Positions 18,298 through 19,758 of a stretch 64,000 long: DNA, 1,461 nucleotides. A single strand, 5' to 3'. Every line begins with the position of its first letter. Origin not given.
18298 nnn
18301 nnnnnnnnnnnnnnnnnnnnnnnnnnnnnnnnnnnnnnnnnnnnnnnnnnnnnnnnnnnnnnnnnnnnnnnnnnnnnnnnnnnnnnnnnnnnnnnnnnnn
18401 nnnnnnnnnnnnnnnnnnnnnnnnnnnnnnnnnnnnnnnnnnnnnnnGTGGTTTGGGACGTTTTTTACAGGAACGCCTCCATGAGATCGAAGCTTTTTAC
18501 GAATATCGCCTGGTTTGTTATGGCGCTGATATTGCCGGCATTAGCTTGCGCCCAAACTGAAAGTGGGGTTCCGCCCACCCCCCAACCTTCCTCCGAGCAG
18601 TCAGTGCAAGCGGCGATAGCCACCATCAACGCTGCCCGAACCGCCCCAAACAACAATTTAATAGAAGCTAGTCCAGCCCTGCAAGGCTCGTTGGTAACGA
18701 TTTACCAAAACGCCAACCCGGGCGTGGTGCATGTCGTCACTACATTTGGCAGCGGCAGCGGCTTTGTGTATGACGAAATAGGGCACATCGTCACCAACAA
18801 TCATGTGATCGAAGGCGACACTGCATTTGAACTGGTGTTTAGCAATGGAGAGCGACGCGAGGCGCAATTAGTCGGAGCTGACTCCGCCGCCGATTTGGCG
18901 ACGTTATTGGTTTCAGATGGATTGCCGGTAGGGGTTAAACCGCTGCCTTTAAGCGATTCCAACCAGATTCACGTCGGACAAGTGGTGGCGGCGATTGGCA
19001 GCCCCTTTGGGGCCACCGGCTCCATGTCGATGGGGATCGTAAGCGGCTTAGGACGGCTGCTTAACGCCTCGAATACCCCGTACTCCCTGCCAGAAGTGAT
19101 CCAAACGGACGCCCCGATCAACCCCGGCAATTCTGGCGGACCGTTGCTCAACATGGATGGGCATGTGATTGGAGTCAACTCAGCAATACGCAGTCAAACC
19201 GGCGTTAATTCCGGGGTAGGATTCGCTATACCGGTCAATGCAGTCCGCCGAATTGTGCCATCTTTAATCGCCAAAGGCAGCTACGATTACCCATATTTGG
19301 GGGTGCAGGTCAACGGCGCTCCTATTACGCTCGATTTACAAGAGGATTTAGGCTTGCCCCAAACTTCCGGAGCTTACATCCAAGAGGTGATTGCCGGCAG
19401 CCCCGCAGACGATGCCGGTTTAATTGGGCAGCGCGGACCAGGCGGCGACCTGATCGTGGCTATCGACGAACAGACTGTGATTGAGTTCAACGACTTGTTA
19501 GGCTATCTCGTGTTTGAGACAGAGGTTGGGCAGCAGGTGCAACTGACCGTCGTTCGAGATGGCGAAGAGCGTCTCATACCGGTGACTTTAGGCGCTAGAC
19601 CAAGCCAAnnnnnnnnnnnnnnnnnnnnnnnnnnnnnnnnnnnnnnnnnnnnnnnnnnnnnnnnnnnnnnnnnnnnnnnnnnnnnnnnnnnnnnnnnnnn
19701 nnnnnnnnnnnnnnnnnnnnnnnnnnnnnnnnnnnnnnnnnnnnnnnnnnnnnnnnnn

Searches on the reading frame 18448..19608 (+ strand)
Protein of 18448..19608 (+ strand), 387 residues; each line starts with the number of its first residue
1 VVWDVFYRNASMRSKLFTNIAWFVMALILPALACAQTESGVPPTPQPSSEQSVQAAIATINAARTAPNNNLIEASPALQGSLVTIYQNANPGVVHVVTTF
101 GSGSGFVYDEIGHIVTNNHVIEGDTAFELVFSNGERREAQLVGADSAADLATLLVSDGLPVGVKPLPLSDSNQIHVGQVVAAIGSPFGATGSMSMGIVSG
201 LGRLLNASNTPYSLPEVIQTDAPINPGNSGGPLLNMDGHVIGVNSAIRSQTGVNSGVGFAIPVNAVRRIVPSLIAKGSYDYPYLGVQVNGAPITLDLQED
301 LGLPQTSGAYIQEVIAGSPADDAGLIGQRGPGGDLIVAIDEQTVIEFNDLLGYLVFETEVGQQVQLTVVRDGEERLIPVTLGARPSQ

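Call 7: search_protein_families(library=pfam, proteins=[window:18448-19608:+], max_evalue=0.001)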
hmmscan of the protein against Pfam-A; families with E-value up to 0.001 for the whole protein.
window:18448-19608:+ (387 aa): 5 families
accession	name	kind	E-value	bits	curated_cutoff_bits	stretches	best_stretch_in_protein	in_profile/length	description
PF13365.12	Trypsin_2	-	3.9e-32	112.4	27.6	1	103-243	1-144/144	Trypsin-like peptidase domain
PF00089.32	Trypsin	-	3.4e-16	60.2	20.6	1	100-268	20-218/220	Trypsin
PF13180.12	PDZ_2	-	5e-12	46.4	27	1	284-381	3-80/80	PDZ domain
PF02907.21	Peptidase_S29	-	6e-05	23.3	25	1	226-266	107-146/149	Hepatitis C virus NS3 protease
PF17820.7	PDZ_6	-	0.00049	20.2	27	0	311-370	2-54/54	PDZ domain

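Call 82: search_protein_families(library=padloc, proteins=[window:18448-19608:+], max_evalue=0.01)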
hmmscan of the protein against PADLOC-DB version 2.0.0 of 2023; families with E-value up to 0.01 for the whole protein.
window:18448-19608:+ (387 aa): 4 families
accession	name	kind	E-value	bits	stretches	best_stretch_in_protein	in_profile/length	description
PDLC02960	RT-Protease_XI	-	6.5e-17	59.7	1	93-269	340-503/506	single gene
PDLC02959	RT-Protease_XI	-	5.6e-15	53.2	1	94-268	343-506/510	single gene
PDLC04593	PDC-M35A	-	4.1e-05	21.5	1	103-243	23-177/216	-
PDLC05022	PDC-S45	-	0.0012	15.9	1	101-138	37-81/293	-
